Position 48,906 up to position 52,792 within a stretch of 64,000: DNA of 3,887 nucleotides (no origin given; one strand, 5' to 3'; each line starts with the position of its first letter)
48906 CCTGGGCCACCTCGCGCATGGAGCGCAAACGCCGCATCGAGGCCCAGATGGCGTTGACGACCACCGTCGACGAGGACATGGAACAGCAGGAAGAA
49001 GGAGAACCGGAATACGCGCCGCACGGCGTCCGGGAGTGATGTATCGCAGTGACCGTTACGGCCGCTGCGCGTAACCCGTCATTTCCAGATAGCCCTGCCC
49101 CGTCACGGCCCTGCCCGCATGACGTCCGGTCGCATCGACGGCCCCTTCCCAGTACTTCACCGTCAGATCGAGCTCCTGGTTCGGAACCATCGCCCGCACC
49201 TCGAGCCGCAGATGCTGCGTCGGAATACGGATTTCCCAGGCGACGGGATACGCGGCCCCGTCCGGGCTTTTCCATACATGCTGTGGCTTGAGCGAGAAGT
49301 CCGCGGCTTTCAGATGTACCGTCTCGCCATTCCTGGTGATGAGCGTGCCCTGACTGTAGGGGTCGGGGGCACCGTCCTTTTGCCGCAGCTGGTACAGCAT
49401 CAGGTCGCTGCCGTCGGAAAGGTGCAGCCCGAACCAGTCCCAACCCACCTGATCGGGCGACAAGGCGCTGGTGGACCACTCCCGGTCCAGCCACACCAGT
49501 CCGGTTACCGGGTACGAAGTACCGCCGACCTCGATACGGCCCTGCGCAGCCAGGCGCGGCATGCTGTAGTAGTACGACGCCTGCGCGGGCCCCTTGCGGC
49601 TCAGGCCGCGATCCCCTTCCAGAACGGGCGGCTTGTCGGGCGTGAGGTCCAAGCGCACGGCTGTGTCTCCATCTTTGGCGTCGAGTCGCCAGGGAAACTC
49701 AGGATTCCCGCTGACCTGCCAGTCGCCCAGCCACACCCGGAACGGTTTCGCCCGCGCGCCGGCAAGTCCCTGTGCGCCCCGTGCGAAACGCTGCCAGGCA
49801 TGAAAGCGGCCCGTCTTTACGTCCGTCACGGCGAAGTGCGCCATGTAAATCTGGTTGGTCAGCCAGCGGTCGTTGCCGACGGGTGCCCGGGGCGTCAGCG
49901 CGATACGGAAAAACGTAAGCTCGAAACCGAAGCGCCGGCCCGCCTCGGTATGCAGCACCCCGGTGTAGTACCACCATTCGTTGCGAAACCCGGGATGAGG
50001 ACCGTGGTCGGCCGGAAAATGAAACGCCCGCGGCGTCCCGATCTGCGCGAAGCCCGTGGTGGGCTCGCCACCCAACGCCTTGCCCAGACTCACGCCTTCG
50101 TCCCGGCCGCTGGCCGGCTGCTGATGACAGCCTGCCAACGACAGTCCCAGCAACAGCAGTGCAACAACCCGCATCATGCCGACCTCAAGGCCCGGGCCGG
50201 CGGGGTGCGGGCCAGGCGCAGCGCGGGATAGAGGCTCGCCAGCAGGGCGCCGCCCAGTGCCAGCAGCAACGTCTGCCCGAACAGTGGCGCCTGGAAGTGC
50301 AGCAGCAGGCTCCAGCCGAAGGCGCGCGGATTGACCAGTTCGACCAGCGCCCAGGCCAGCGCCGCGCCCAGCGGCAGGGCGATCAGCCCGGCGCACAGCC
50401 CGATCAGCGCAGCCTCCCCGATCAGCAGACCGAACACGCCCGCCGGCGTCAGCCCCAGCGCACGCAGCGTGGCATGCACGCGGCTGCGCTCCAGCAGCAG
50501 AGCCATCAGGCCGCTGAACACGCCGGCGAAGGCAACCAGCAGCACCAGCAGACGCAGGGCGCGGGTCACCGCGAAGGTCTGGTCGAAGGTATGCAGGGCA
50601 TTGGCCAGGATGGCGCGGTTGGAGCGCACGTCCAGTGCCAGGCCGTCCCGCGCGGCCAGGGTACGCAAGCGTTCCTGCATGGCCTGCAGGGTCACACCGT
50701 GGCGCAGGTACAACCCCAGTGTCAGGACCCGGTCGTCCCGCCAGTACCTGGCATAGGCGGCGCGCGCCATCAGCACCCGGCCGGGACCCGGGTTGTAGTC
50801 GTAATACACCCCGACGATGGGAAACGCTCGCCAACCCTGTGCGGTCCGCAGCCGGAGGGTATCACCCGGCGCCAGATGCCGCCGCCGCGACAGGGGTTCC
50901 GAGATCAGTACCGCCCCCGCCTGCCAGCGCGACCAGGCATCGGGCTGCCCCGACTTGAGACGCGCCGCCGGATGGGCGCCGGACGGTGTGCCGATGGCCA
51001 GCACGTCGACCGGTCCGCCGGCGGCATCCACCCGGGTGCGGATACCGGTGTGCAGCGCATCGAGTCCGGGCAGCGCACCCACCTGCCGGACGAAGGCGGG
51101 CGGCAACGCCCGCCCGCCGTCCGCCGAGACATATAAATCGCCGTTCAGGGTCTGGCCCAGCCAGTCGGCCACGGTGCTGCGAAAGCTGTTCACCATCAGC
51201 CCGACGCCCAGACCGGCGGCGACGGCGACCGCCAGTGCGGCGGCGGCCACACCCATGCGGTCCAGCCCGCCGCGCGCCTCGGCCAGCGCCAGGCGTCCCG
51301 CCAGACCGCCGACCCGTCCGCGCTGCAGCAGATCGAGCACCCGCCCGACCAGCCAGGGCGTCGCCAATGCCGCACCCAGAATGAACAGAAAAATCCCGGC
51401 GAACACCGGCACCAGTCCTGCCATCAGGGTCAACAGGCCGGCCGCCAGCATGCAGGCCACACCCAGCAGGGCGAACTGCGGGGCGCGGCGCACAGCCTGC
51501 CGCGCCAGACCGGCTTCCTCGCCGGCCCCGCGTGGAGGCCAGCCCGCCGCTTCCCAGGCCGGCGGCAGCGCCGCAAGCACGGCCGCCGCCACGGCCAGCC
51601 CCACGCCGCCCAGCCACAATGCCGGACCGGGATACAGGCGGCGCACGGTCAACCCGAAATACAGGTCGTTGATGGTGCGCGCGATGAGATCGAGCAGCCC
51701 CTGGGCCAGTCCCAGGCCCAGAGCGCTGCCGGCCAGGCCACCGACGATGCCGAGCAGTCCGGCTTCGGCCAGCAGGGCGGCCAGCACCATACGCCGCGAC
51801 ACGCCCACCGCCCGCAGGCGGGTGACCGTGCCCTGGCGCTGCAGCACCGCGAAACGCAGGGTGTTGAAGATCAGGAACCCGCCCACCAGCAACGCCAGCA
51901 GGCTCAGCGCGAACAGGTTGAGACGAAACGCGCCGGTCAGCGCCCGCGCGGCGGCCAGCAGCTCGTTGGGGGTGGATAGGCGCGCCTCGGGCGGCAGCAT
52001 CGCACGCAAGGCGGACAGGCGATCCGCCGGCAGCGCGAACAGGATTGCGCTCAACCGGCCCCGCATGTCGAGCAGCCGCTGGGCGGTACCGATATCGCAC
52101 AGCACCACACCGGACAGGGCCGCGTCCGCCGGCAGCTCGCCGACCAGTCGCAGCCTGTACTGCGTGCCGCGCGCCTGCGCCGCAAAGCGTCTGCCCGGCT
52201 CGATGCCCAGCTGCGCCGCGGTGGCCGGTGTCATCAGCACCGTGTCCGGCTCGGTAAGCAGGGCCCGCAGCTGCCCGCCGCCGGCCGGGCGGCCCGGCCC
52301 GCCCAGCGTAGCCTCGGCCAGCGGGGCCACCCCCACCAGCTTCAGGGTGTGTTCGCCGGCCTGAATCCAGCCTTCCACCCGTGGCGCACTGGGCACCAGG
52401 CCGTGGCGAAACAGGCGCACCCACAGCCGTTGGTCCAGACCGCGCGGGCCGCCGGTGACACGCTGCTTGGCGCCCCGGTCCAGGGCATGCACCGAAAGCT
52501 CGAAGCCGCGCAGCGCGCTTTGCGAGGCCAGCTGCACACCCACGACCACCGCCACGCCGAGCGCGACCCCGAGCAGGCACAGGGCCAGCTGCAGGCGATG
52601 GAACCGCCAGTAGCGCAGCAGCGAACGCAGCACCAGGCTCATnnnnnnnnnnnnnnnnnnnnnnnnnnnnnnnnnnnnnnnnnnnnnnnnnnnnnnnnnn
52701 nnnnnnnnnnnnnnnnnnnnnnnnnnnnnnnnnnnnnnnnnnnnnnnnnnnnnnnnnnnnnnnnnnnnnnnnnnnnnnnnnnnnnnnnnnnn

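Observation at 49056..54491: Four-gene start/stop-overlapping operon: SplB-like radical SAM -> YbbA ATPase -> YbbP double-FtsX permease -> AttH/CrtC-like lipoprotein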

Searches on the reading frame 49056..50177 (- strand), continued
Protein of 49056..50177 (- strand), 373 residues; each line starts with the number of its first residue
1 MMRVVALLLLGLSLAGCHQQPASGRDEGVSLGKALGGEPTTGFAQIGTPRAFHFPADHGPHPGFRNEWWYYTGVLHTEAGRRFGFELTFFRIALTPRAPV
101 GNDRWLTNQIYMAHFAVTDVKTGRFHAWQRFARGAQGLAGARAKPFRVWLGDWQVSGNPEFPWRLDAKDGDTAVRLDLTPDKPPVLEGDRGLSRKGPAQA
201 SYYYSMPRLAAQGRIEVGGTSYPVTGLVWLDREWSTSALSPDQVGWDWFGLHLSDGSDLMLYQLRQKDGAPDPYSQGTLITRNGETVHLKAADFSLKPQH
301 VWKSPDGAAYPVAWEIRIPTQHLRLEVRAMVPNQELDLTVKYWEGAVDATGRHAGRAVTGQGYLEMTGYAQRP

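Call 50: get_annotated_region(hit=H14, flank=7000)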
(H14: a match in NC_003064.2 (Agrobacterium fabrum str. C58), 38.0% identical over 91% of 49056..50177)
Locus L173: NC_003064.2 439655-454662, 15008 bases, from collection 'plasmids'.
description: Agrobacterium fabrum str. C58 plasmid At, complete sequence
organism: Agrobacterium fabrum str. C58 (NCBI taxid 176299)
taxonomy: Bacteria; Pseudomonadota; Alphaproteobacteria; Hyphomicrobiales; Rhizobiaceae; Agrobacterium; Agrobacterium fabrum; Agrobacterium fabrum str. C58
host: -; source: -; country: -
typing (MOB-suite, as given by PLSDB): conjugative; relaxase MOBQ; mating-pair formation MPF_T
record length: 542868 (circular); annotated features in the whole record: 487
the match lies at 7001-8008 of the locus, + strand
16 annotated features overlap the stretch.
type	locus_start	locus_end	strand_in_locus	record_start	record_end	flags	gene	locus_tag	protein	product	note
CDS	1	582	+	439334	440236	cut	-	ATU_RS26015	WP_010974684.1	alpha/beta hydrolase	-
CDS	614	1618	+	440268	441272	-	-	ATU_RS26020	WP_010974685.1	NADP-dependent oxidoreductase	-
CDS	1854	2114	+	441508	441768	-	-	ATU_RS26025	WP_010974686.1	WGR domain-containing protein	-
CDS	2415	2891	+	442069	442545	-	-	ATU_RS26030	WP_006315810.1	Hsp20 family protein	-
CDS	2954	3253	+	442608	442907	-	-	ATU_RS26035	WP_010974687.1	DUF982 domain-containing protein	-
CDS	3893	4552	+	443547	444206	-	-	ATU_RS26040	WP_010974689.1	ABC transporter ATP-binding protein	-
CDS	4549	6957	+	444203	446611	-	-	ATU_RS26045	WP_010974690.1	FtsX-like permease family protein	-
CDS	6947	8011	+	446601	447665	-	-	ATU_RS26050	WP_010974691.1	lipocalin-like domain-containing protein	-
CDS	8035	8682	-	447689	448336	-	-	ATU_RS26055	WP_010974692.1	SGNH/GDSL hydrolase family protein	-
CDS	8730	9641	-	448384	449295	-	-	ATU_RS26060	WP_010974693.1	2-dehydro-3-deoxygalactonokinase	-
CDS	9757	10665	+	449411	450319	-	-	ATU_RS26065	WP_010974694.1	dihydrodipicolinate synthase family protein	-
CDS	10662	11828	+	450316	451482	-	-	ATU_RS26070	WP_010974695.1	mandelate racemase/muconate lactonizing enzyme family protein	-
CDS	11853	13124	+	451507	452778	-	-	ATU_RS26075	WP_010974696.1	sugar ABC transporter substrate-binding protein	-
CDS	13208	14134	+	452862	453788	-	-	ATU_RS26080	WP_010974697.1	sugar ABC transporter permease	-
CDS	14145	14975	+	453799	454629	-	-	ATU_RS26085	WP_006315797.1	carbohydrate ABC transporter permease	GO:0008643 - carbohydrate transport [Evidence IEA]; GO:0055085 - transmembrane transport [Evidence IEA]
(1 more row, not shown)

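Call 75: find_encoding_contigs(protein=P0143, flank=9000, max_places=2)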
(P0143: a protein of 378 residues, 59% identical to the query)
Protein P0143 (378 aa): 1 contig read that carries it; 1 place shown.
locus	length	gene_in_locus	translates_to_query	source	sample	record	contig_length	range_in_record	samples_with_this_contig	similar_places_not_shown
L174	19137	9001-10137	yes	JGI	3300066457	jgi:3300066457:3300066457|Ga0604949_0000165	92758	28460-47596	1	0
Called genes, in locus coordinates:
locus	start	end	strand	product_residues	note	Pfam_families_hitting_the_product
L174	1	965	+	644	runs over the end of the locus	PF07995:GSDH, PF13517:FG-GAP_3 (faint)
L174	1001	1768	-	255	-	-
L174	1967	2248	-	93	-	PF02604:PhdYeFM_antitox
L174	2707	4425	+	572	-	PF07969:Amidohydro_3, PF01979:Amidohydro_1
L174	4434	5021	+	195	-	PF14235:DUF4337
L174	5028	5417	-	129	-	-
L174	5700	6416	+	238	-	PF00005:ABC_tran, PF13304:AAA_21 (faint)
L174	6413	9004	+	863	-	PF12704:MacB_PCD (weak), PF02687:FtsX, PF12704:MacB_PCD, PF02687:FtsX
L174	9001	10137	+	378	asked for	PF07143:AttH, PF17186:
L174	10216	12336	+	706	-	PF26549:Tricorn_N (weak), PF26550:Tricorn_2nd, PF25174:Beta-prop_THOC3, PF26549:Tricorn_N (weak), PF01738:DLH, PF20434:BD-FAE (weak), PF12697:Abhydrolase_6 (weak), PF00326:Peptidase_S9, +4 more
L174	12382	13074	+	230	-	PF00702:Hydrolase, PF12710:HAD, PF13419:HAD_2, PF13242:Hydrolase_like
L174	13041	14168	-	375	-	PF20903:SPL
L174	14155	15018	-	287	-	-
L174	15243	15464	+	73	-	-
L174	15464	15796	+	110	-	PF02452:PemK_toxin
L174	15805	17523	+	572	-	PF02463:SMC_N (faint), PF13175:AAA_15, PF13476:AAA_23, PF13175:AAA_15 (weak), PF13304:AAA_21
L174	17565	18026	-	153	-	PF05163:DinB, PF04978:MST (faint), PF12867:DinB_2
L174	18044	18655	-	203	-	PF13489:Methyltransf_23, PF01209:Ubie_methyltran, PF13847:Methyltransf_31, PF08241:Methyltransf_11, PF08242:Methyltransf_12, PF13649:Methyltransf_25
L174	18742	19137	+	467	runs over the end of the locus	PF04185:Phosphoesterase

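Call 76: find_encoding_contigs(protein=P0131, flank=9000, max_places=2)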
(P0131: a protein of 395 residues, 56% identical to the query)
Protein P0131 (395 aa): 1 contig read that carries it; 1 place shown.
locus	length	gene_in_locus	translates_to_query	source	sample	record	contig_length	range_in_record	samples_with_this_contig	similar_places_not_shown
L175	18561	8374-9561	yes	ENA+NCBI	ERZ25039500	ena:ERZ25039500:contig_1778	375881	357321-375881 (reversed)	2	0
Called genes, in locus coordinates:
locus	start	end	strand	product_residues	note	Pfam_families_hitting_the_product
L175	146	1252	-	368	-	PF23023:Anti-Pycsar_Apyc1 (weak), PF00753:Lactamase_B (weak), PF12706:Lactamase_B_2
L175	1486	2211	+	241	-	PF00072:Response_reg, PF00486:Trans_reg_C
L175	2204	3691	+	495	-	PF00672:HAMP, PF00512:HisKA, PF13581:HATPase_c_2 (weak), PF02518:HATPase_c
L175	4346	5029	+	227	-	PF06468:Spond_N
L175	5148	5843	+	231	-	PF00005:ABC_tran, PF13304:AAA_21 (faint)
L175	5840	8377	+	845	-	PF12704:MacB_PCD, PF02687:FtsX, PF12704:MacB_PCD, PF02687:FtsX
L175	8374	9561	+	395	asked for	PF07143:AttH, PF17186:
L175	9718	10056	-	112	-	-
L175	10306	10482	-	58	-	-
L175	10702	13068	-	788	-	PF00924:MS_channel_2nd, PF21082:MS_channel_3rd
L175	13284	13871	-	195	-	PF05951:Peptidase_M15_2, PF08291:Peptidase_M15_3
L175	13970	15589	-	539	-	PF20142:Scaffold, PF01471:PG_binding_1, PF03734:YkuD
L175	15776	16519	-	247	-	PF00300:His_Phos_1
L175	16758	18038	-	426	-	PF07992:Pyr_redox_2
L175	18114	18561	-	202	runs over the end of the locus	PF11845:Tll0287-like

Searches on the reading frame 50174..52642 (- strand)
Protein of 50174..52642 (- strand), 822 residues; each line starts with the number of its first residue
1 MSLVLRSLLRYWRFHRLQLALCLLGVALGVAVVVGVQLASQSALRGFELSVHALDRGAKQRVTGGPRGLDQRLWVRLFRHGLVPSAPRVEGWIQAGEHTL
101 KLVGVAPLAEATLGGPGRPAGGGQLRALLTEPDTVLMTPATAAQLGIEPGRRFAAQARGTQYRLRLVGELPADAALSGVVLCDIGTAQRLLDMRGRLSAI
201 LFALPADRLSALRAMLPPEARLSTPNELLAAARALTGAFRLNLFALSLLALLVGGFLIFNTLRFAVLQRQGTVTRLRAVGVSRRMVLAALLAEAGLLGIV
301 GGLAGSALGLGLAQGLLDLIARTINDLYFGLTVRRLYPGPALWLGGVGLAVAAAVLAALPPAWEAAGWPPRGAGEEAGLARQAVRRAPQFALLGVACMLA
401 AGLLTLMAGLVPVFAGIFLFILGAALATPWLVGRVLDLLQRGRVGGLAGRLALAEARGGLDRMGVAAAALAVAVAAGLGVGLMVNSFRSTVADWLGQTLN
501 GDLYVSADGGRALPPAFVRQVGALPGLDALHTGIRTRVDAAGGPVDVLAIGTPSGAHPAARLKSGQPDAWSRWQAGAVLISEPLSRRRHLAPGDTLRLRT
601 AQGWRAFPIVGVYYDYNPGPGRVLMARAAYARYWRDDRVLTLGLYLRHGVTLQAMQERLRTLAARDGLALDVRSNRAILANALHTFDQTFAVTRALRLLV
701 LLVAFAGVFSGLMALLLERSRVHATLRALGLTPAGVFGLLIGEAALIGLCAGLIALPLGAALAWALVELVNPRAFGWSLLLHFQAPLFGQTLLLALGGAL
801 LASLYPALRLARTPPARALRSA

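Call 3: search_protein_families(library=pfam, proteins=[window:50174-52642:-])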
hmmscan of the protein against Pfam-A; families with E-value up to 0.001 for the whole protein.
window:50174-52642:- (822 aa): 2 families
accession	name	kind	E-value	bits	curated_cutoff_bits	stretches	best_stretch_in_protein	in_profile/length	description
PF02687.27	FtsX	-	8.7e-28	97.2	25.5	2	698-815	5-120/120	FtsX-like permease C-terminal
PF12704.14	MacB_PCD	-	1.5e-15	58.5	27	1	465-661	3-206/207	MacB-like periplasmic core domain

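Call 4: search_protein_families(library=ncbifam, proteins=[window:50174-52642:-])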
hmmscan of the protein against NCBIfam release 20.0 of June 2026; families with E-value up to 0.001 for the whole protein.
window:50174-52642:- (822 aa): 4 families
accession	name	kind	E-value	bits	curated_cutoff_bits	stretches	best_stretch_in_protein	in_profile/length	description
TIGR02212.1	lolCE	equivalog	5.5e-12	45.3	362.45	2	624-821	202-410/411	lipoprotein-releasing ABC transporter permease subunit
NF008076.0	PRK10814.1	exception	2e-10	40.2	473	2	246-370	271-392/399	lipoprotein-releasing ABC transporter permease subunit LolC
TIGR03434.1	ADOP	subfamily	6.1e-10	37.9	622.3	1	633-821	208-401/803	ADOP family duplicated permease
NF038347.1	FtsX_Gpos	exception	0.0002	20.8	225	1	237-309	165-237/296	permease-like cell division protein FtsX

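Call 29: search_solved_structures(query=window:50174-52642:-, max_evalue=0.001)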
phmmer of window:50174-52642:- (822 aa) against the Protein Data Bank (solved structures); distinct sequences matched with E-value up to 0.001: 6.
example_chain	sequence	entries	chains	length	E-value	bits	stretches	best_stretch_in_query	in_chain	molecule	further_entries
7mdx_A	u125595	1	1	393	1.1e-07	33.9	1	241-370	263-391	Lipoprotein-releasing system transmembrane protein LolC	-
7arh_C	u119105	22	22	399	3.7e-06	28.9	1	241-371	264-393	Lipoprotein-releasing ABC transporter permease subunit LolC | Lipo-releasing system transmembrane protein lolC | Lipoprotein-releasing system transmembrane prot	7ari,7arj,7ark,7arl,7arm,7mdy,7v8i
9o9x_C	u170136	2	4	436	5.9e-05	24.9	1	229-314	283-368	ABC transporter permease YtrF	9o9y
9w37_A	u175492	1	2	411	0.00062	21.5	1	246-326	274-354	LolF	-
9w2w_A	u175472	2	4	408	0.00065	21.5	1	246-326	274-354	LolF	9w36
9w35_A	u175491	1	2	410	0.00075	21.3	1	246-326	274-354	LolF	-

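Call 65: find_homologous_proteins(query=window:50174-52642:-, max_evalue=1e-10)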
Query window:50174-52642:- (822 aa): 935 proteins with E <= 1e-10 among 8000 candidates; the best 120 are listed.
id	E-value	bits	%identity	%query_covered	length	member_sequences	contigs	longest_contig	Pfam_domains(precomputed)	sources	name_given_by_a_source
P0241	5.0e-287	973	100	57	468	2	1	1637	PF02687.28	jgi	jgi:putative ABC transport system permease protein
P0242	4.3e-167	576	45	99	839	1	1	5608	PF02687.28,PF12704.15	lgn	-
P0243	2.1e-158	547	44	100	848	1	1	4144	PF02687.28,PF12704.15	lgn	-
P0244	5.8e-158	546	43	100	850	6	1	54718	PF02687.28,PF12704.15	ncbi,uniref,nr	ncbi:FtsX-like permease family protein [Archangium sp.]|uniref:FtsX-like permease family protein n=1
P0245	3.8e-157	543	44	99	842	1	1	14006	PF02687.28,PF12704.15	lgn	-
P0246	4.0e-156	540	41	100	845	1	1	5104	PF02687.28,PF12704.15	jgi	jgi:putative ABC transport system permease protein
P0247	3.1e-155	537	41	100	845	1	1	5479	PF02687.28,PF12704.15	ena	-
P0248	3.5e-155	537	40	99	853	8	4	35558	PF02687.28,PF12704.15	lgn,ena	-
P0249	9.2e-155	535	43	100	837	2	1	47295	PF02687.28,PF12704.15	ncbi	-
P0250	1.6e-154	535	40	100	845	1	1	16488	PF02687.28,PF12704.15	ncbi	-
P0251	1.8e-154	534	42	100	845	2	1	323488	PF02687.28,PF12704.15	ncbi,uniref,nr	ncbi:FtsX-like permease family protein [Myxococcus fulvus]|uniref:FtsX-like permease family protein 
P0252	4.5e-154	533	43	100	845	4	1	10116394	PF02687.28,PF12704.15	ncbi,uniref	ncbi:ABC transporter permease [Myxococcus stipitatus]|uniref:ABC transporter permease n=1 Tax=Myxoco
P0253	1.1e-153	532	40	100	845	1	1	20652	PF02687.28,PF12704.15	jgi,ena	-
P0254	1.6e-153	531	43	99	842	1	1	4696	PF02687.28,PF12704.15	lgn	-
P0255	3.6e-153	530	44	99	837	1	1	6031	PF02687.28,PF12704.15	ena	-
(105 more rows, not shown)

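Call 77: predict_structure(alignment_id=A4)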
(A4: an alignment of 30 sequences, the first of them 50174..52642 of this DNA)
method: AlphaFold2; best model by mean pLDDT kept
length: 822 residues; sequences in the alignment: 30
mean_pLDDT: 81.4   pTM: 0.75
mean pLDDT of the five models: 81.4, 81.2, 79.2, 79.1, 77.4
residues with pLDDT >= 90: 164; 70-90: 540; 50-70: 102; < 50: 16
segments of 3 or more residues with pLDDT < 50: 111-121, 329-331
pLDDT, mean of each block of 10 residues (from residue 1): 82 85 87 83 71 63 77 86 78 81 76 42 72 87 87 83 88 72 89 85 81 82 70 64 72 77 78 82 89 93 91 81 57 62 87 89 78 55 78 95 89 89 91 88 74 78 77 87 87 82 78 86 89 87 84 64 86 91 89 93 92 81 91 89 90 90 82 84 76 75 73 68 82 88 89 93 90 82 89 89 84 80 56
secondary structure, 60 per line:
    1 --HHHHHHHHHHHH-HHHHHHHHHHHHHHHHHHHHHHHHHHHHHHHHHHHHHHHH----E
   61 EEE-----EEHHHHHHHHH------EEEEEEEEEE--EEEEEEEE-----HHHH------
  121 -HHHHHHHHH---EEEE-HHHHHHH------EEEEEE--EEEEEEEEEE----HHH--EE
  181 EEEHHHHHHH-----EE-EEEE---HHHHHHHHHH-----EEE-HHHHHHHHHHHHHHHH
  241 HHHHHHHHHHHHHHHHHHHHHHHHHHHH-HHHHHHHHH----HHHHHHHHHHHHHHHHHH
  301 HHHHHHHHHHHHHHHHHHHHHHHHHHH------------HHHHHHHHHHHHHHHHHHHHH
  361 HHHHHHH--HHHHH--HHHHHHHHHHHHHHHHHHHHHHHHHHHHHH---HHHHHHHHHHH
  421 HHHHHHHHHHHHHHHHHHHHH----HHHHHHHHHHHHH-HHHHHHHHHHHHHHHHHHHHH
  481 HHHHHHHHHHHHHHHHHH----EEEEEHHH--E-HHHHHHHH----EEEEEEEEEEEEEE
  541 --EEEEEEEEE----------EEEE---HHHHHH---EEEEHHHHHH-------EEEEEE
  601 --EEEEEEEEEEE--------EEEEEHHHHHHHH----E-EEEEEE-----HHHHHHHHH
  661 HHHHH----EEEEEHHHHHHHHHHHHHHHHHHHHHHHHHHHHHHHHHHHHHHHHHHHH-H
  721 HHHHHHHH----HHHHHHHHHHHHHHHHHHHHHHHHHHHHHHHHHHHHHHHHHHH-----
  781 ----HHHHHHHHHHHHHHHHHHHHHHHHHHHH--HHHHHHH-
elements in order (helices of 4 or more, strands of 3 or more residues): H3-14 H16-55 E60-63 H71-79 E86-95 E98-105 H111-114 H122-130 E134-137 H139-145 E152-157 E160-169 E179-183 H184-190 E199-202 H206-215 E221-223 H225-268 H270-278 H283-327 H340-367 H370-374 H377-406 H410-441 H446-458 H460-498 E503-507 H515-522 E527-540 E543-551 E562-565 H569-574 E578-581 H582-587 E595-600 E603-613 E622-626 H627-634 E641-646 H652-665 E670-674 H675-718 H720-728 H733-775 H785-812 H815-821

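Call 80: fold_search(model_id=the predicted structure, library=pdb)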
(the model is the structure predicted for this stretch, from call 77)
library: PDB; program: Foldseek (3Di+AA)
matches with E <= 10: 262; with E <= 0.001: 73
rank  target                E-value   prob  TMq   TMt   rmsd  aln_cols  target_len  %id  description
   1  9ge6_A                7.7e-23  1.00  0.64  0.66   7.4       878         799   16  Structure of E. coli YbbAP (released 2025-05-28)
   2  9ge7_A                6.4e-22  1.00  0.54  0.55  12.0       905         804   16  Structure of E. coli YbbAP with bound ATP analogue (released 2025-05-28)
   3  7tcg_A                7.0e-13  1.00  0.35  0.42  10.9       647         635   11  BceAB nucleotide-free conformation (released 2022-04-06)
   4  5xu1_M                2.0e-12  1.00  0.32  0.60   7.0       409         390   15  Structure of a non-canonical ABC transporter from Streptococcus pneumoniae R6 (released 2018-01-24)
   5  8s5g_A                2.6e-12  1.00  0.36  0.44  10.5       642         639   12  BceABS nucleotide-free state (released 2025-09-03)
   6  8g3a_A                4.9e-12  1.00  0.34  0.41  11.0       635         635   12  BceAB-S nucleotide free TM state 1 (released 2023-06-21)
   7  5gko_A                1.1e-11  1.00  0.33  0.41   7.9       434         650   14  Crystal structure of tripartite-type ABC transporter, MacB from Acinetobacter baumannii (released 2017-11-15)
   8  5xu1_S                1.3e-11  1.00  0.31  0.58   7.1       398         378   16  Structure of a non-canonical ABC transporter from Streptococcus pneumoniae R6 (released 2018-01-24)
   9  8g4c_A                2.5e-11  1.00  0.35  0.42  11.0       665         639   12  BceABS ATPgS high res TM (released 2023-06-21)
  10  9rld_E                3.0e-11  1.00  0.32  0.55   8.3       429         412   17  LolCDE complex with Lpp lipoprotein (released 2026-01-21)
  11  5lil_A                3.4e-11  1.00  0.26  0.33  10.3       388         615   14  Structure of Aggregatibacter actinomycetemcomitans MacB bound to ATPyS (P21) (released 2017-11-15)
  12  9rlc_E                3.6e-11  1.00  0.33  0.57   8.1       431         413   17  LolCDE complex with Lpp lipoprotein (released 2026-01-21)
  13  9rld_C                3.9e-11  1.00  0.24  0.46  11.7       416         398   19  LolCDE complex with Lpp lipoprotein (released 2026-01-21)
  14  7tch_A                4.6e-11  1.00  0.41  0.50   9.4       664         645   12  BceAB E169Q variant ATP-bound conformation (released 2022-04-06)
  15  9xro_E                6.7e-11  1.00  0.27  0.51   9.6       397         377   18  LolCDE in complex with SMT-738_3 (released 2026-03-18)
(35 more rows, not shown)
